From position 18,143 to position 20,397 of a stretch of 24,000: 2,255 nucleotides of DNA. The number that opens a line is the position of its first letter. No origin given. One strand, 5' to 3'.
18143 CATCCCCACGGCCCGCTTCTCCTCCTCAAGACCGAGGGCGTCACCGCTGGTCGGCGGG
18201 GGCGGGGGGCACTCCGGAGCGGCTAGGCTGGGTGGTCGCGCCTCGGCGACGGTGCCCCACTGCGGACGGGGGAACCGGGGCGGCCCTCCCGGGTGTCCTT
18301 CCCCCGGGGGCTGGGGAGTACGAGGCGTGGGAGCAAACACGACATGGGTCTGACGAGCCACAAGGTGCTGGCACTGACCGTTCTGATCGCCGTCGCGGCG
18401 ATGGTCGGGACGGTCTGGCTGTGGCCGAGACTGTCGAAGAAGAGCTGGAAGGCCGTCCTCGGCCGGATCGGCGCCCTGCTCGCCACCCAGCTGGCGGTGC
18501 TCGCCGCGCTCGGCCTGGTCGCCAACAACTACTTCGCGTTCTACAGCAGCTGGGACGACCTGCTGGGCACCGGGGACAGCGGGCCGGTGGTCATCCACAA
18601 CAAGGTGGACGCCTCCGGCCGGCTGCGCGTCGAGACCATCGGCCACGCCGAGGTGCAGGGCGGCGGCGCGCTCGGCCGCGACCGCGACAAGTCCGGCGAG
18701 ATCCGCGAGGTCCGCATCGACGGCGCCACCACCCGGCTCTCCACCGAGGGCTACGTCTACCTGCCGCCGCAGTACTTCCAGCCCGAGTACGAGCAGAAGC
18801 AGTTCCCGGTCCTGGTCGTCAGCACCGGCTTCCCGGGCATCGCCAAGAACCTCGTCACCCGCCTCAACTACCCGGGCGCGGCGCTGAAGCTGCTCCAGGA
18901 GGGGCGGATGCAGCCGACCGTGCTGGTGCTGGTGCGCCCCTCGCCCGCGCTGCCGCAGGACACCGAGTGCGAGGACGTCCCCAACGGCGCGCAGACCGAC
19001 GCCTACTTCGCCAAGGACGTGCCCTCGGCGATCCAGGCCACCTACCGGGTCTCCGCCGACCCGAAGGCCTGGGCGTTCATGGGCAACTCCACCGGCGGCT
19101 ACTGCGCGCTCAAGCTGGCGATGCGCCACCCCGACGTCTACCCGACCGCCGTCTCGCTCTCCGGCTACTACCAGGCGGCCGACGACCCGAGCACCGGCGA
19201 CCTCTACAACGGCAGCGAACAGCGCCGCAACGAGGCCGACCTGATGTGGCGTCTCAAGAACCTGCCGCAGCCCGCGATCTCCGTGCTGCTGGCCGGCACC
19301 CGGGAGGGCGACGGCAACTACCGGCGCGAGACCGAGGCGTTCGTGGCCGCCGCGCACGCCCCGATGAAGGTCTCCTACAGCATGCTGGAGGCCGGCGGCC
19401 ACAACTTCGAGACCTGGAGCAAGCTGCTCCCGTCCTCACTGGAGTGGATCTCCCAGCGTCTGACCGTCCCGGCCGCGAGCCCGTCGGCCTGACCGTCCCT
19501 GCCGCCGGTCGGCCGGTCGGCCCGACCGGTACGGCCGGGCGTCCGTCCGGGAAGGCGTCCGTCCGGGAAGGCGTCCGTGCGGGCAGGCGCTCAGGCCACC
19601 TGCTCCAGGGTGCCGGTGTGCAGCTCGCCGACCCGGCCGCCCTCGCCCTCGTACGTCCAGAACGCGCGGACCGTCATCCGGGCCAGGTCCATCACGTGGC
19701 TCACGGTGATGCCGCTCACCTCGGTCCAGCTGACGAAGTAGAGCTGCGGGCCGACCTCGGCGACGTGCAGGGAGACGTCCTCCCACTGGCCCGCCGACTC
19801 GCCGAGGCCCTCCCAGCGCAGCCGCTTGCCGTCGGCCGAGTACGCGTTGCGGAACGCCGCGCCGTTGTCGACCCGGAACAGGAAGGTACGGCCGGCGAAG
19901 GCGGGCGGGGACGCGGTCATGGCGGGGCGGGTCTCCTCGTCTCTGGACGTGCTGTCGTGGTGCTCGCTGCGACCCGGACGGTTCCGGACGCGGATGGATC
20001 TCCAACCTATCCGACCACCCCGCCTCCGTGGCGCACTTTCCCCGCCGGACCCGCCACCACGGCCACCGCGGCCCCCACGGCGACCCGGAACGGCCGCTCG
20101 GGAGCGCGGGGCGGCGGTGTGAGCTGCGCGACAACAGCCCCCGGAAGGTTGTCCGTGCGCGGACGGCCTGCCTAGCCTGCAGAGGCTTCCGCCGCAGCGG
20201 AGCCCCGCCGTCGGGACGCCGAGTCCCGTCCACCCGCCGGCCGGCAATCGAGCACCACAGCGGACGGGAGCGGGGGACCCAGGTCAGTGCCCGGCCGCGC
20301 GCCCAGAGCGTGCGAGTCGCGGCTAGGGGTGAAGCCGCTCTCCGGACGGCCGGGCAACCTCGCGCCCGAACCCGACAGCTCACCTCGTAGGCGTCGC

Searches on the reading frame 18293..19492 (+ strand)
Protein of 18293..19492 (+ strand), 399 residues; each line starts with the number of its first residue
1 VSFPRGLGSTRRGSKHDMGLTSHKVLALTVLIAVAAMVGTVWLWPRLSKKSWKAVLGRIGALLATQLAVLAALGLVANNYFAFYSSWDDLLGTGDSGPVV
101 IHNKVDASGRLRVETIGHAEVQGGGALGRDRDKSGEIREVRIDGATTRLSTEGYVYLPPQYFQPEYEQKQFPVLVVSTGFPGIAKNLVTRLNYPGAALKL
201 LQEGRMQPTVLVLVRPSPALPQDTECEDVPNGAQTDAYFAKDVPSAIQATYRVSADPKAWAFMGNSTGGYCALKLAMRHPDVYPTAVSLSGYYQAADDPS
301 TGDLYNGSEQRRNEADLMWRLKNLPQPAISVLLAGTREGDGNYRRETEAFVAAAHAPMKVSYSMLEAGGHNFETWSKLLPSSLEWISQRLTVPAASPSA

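Call 7: search_protein_families(library=pfam, proteins=[window:18293-19492:+])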
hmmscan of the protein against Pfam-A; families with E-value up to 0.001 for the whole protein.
window:18293-19492:+ (399 aa): 2 families
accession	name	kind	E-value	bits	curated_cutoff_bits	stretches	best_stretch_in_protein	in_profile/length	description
PF00756.26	Esterase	-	5.5e-16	59.5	22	1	151-383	8-248/251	Putative esterase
PF00326.27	Peptidase_S9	-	0.00096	19.1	22.6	0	254-303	60-109/213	Prolyl oligopeptidase family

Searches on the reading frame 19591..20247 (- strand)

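Call 7: search_protein_families(library=pfam, proteins=[window:19591-20247:-])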
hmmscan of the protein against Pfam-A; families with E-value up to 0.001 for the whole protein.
window:19591-20247:- (218 aa): 2 families
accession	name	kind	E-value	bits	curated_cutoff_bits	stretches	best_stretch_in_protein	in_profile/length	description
PF22036.2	MoaF_like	-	2.8e-20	72.4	27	1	118-201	1-83/94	MoaF-like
PF05870.17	PA_decarbox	-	0.00052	20.1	24.6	1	117-193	4-81/158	Phenolic acid decarboxylase (PAD)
